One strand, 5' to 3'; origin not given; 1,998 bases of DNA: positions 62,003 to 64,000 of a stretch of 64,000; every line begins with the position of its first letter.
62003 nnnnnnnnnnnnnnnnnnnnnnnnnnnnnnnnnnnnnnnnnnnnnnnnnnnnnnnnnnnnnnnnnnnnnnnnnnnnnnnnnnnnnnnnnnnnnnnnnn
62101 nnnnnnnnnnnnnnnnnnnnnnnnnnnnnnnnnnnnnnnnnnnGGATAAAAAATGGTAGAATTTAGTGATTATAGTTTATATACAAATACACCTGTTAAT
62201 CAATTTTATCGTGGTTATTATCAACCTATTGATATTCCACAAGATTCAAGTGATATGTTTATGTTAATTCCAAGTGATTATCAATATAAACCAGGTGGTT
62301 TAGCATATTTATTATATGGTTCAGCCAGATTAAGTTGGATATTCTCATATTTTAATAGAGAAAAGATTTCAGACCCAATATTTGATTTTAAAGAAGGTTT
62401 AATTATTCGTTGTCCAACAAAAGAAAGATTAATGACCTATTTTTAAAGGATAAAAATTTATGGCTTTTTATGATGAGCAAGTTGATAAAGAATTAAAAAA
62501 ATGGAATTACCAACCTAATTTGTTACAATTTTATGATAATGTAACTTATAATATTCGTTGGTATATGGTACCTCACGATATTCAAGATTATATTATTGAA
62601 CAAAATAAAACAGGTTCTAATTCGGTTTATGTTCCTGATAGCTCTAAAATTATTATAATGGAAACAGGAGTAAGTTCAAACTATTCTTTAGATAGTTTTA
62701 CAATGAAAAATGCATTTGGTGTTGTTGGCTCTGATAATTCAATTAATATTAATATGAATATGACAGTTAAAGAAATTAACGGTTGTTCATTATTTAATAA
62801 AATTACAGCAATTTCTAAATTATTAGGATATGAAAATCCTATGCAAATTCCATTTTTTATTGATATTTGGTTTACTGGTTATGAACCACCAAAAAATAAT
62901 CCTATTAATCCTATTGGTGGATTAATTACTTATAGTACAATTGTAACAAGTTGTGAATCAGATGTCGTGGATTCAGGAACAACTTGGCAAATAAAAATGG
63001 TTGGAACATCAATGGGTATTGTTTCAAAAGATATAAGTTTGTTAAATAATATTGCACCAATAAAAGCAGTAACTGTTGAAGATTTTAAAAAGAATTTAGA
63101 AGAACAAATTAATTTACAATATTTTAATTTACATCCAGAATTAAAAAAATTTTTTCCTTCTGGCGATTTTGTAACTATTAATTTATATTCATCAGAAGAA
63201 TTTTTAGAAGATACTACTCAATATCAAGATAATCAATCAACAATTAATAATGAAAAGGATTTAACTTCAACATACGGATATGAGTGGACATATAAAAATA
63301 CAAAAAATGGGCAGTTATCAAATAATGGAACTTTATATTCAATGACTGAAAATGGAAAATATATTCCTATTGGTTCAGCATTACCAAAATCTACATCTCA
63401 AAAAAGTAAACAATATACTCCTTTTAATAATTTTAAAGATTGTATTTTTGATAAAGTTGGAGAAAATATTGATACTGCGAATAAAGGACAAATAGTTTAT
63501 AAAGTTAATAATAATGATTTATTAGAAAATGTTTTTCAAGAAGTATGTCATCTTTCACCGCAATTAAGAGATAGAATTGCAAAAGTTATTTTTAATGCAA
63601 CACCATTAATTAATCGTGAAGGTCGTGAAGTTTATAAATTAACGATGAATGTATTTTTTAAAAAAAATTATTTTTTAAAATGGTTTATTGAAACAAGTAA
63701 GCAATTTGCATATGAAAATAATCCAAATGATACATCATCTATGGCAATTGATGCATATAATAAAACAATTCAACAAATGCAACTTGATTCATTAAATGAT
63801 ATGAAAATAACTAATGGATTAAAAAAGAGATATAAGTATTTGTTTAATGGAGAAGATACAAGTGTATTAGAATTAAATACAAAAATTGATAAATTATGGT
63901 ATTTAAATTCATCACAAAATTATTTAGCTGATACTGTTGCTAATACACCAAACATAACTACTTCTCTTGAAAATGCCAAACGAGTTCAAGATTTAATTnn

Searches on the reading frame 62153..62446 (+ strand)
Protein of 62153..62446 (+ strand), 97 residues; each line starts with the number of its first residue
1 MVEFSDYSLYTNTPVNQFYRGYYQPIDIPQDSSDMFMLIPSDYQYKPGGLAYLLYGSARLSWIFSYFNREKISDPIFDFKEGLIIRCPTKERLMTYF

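Call 9: search_protein_families(library=phrogs, proteins=[window:62153-62446:+], max_evalue=0.01)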
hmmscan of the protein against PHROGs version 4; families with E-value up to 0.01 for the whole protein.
window:62153-62446:+ (97 aa): 1 family
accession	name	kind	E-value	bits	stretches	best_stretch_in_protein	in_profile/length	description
phrog_7145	-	tail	5.4e-22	79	1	2-96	6-100/108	baseplate wedge subunit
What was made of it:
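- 62153..62446 (+): 97-aa gp53-like baseplate wedge subunit, second gene of the module. Call 9 (phrog_7145).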

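Call 78: search_protein_families(library=pfam, proteins=[window:62153-62446:+], max_evalue=0.01)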
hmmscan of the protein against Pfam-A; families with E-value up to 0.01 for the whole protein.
window:62153-62446:+ (97 aa): 0 families

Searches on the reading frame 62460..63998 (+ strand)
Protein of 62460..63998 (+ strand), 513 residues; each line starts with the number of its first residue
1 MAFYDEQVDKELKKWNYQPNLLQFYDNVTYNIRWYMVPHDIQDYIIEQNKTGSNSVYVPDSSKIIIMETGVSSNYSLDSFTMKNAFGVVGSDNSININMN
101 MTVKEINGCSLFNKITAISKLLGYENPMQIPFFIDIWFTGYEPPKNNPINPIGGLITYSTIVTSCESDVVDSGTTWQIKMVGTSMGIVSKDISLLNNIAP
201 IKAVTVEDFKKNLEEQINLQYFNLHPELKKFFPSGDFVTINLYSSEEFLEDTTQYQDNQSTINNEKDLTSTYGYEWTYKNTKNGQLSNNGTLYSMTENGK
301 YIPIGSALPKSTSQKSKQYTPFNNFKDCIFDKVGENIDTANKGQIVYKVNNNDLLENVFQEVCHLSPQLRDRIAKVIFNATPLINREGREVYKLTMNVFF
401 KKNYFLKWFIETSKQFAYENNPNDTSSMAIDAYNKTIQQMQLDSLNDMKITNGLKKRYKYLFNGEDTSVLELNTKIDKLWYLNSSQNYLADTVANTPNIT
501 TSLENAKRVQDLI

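Call 62: search_protein_families(library=phrogs, proteins=[window:62460-63998:+], max_evalue=0.001)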
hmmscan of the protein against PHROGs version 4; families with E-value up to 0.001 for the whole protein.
window:62460-63998:+ (513 aa): 1 family
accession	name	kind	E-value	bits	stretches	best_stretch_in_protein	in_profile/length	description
phrog_11190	-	head and packaging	2.3e-24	86.6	1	18-218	83-279/753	virion structural protein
